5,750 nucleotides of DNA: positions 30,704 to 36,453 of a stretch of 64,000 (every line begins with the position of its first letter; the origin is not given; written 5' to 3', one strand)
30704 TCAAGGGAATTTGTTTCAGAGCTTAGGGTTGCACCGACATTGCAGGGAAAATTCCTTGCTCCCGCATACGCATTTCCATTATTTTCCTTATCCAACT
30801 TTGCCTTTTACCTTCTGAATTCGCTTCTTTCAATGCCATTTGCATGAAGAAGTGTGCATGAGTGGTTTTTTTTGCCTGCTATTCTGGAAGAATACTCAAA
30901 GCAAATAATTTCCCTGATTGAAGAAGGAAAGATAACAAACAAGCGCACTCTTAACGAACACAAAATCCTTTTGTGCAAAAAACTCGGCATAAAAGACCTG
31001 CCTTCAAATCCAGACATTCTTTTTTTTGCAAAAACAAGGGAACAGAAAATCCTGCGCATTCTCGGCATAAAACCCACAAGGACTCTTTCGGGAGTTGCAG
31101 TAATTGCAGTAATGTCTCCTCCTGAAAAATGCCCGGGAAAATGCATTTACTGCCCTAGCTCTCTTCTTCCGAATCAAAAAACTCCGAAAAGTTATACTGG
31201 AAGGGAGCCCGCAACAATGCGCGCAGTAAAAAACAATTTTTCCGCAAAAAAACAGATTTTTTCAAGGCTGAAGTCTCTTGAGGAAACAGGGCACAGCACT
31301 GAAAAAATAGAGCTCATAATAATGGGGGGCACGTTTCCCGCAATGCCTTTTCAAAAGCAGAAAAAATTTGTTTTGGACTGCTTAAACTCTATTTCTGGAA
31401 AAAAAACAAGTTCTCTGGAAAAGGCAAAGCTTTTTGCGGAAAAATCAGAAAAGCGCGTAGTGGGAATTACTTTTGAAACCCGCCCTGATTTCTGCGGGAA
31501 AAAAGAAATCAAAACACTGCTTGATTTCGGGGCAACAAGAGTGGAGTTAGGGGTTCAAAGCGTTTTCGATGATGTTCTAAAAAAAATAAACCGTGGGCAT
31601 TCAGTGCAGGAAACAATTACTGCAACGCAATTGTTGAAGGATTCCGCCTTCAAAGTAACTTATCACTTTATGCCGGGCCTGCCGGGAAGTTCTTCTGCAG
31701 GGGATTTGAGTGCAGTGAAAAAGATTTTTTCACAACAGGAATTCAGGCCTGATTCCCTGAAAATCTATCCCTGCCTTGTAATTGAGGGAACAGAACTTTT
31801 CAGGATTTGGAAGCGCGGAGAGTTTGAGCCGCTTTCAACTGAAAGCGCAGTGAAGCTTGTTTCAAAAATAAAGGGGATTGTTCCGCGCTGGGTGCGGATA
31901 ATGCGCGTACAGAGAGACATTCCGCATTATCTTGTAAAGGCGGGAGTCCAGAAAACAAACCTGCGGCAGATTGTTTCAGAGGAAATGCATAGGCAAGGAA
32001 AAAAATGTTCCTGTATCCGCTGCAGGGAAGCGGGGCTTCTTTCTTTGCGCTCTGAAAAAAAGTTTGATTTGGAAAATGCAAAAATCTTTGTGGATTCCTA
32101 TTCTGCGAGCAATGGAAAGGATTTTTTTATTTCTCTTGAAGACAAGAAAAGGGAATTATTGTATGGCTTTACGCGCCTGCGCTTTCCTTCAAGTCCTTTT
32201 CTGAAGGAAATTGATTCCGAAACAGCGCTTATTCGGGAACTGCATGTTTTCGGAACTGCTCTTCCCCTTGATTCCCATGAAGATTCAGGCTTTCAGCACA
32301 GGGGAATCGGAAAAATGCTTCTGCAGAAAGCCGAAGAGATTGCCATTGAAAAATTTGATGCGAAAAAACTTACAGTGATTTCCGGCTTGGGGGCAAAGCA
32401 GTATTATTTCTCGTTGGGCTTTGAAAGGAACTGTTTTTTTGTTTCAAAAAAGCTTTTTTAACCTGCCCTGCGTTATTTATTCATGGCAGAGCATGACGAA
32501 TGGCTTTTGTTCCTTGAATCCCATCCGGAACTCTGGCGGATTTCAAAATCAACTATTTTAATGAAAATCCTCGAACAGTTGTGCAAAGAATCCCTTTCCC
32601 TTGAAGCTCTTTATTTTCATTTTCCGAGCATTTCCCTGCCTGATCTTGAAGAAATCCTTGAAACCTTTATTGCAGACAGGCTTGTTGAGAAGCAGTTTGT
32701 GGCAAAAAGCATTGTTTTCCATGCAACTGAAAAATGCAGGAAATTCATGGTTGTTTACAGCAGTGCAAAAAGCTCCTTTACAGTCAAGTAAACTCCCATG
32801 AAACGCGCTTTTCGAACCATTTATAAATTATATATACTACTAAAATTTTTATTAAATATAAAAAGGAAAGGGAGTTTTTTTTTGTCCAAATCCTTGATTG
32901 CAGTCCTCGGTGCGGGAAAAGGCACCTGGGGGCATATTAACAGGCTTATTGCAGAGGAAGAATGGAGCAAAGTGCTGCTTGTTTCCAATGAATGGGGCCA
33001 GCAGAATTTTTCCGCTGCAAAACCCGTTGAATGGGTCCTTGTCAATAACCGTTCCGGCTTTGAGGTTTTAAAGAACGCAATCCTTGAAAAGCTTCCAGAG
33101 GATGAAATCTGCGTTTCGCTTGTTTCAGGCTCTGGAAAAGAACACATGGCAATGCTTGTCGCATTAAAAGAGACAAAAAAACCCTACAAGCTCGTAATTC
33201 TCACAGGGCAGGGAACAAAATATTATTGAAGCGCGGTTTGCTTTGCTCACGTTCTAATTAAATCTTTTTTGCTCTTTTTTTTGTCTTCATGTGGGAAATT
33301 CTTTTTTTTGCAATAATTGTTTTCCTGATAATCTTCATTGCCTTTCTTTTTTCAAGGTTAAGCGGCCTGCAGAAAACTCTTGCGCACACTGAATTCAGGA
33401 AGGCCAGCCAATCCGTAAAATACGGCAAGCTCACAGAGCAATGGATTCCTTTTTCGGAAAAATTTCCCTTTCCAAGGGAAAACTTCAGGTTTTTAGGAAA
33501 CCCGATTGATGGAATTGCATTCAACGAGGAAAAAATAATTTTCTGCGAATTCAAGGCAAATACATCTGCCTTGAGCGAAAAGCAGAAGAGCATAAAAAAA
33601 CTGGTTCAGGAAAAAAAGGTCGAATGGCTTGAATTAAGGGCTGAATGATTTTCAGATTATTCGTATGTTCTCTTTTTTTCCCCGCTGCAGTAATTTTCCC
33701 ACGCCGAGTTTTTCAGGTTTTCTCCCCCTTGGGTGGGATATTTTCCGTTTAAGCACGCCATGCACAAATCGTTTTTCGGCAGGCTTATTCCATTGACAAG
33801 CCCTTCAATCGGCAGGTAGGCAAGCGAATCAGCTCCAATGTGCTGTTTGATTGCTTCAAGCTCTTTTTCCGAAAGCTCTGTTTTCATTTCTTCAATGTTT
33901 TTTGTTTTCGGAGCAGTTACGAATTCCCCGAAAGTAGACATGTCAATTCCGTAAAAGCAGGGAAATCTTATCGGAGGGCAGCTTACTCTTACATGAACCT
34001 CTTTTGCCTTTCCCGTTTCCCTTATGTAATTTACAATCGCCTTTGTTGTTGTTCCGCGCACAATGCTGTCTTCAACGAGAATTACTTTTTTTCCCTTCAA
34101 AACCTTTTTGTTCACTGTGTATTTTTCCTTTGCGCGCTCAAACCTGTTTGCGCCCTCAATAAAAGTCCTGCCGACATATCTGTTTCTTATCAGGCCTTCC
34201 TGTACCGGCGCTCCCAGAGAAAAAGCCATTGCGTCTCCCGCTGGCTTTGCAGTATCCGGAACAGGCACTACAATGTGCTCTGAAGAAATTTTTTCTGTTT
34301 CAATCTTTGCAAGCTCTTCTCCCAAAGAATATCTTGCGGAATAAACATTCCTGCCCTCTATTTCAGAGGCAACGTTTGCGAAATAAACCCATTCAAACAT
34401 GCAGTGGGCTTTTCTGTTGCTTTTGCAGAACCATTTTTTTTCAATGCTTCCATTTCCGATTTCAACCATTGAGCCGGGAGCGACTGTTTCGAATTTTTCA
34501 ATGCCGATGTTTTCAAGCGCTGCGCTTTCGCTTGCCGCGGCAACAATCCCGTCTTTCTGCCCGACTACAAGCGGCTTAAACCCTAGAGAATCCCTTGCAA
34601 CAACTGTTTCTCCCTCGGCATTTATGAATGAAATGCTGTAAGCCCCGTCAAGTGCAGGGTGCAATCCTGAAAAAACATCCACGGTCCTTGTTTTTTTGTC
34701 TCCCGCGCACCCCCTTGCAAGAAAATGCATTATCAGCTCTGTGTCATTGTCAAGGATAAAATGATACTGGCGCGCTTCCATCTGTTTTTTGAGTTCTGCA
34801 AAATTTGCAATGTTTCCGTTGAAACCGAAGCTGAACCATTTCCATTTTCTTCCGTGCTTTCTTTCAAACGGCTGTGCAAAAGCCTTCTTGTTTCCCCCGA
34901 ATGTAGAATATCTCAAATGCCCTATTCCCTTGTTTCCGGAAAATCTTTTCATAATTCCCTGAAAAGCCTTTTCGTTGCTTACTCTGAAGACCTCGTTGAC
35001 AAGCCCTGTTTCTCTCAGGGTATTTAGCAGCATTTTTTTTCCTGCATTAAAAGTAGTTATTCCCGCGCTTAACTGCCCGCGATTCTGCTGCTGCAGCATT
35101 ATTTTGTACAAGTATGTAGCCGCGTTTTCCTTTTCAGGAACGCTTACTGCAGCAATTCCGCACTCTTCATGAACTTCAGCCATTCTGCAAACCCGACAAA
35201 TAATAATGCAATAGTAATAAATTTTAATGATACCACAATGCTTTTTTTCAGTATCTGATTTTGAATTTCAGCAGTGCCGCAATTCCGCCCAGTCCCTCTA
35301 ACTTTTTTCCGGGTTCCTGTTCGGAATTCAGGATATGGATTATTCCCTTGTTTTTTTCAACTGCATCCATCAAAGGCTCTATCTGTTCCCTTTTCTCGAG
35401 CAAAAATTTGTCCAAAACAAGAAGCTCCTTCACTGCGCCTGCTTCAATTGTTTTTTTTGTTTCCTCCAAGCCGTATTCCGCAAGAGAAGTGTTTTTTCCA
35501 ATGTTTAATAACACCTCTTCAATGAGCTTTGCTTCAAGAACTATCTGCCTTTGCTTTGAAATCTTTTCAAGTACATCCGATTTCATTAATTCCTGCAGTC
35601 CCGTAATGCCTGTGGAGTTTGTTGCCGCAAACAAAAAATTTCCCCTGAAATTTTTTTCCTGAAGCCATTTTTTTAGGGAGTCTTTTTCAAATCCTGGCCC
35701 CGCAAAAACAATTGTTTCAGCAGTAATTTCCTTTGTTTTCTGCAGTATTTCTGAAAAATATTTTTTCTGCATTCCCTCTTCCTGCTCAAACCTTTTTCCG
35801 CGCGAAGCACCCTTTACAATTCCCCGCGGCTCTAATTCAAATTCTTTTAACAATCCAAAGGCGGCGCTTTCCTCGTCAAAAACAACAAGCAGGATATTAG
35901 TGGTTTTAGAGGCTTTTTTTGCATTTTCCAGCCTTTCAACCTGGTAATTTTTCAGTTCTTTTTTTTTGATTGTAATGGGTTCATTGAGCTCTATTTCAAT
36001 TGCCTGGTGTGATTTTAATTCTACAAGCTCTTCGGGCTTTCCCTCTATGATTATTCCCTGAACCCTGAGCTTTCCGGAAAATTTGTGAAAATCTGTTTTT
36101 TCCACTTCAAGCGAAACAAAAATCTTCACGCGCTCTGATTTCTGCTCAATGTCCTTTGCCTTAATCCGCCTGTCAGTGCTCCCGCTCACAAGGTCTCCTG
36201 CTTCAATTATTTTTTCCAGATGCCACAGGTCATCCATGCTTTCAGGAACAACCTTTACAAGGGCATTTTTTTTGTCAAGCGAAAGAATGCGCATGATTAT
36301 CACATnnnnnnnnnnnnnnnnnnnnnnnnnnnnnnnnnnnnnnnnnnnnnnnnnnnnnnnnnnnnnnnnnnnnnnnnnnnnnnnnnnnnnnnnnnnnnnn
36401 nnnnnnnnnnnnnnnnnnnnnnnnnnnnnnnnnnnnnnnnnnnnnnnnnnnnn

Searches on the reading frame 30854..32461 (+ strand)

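Call 23: search_protein_families(library=pfam, proteins=[window:30854-32461:+], max_evalue=0.001)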
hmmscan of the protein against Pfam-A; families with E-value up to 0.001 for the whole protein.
window:30854-32461:+ (535 aa): 6 families
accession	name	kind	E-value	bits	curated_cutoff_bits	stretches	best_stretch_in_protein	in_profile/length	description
PF16199.10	Radical_SAM_C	-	3.7e-22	78.6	31.9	1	299-379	1-84/85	Radical_SAM C-terminal domain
PF04055.27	Radical_SAM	-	3.7e-17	63.5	29.5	1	88-279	2-154/166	Radical SAM superfamily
PF23613.1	ELP3_N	-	5.6e-09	36.3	27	1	13-77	3-69/70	ELP3 N-terminal domain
PF13673.13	Acetyltransf_10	-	2.1e-05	24.9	23.6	1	479-525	62-109/128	Acetyltransferase (GNAT) domain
PF00583.31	Acetyltransf_1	-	0.00019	22.1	20.7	1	436-523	44-116/116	Acetyltransferase (GNAT) family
PF13508.13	Acetyltransf_7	-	0.00057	20.7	27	0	479-524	39-83/84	Acetyltransferase (GNAT) domain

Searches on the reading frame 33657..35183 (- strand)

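Call 23: search_protein_families(library=pfam, proteins=[window:33657-35183:-], max_evalue=0.001)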
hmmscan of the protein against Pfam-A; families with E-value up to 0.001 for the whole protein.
window:33657-35183:- (508 aa): 3 families
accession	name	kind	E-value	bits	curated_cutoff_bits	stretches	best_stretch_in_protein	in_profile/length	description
PF13522.11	GATase_6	-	9.1e-19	68.2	27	1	74-219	3-130/130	Glutamine amidotransferase domain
PF13537.11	GATase_7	-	2.7e-16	60.1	25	1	101-224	11-122/123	Glutamine amidotransferase domain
PF00156.33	Pribosyltran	-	3.1e-05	23.8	26.3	1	293-402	20-124/158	Phosphoribosyl transferase domain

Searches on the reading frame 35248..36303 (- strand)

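Call 59: search_protein_families(library=pfam, proteins=[window:35248-36303:-], max_evalue=0.001)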
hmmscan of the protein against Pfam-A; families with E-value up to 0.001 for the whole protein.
window:35248-36303:- (351 aa): 3 families
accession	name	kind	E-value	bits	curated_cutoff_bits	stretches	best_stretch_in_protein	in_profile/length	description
PF03463.20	eRF1_1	-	9.4e-29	100.3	23.8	1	4-128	1-122/123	eRF1 domain 1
PF03465.20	eRF1_3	-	2.6e-19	70.1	25.8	1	255-349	2-106/106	eRF1 domain 3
PF03464.20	eRF1_2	-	0.00046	21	27.1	0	139-248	4-131/133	eRF1 domain 2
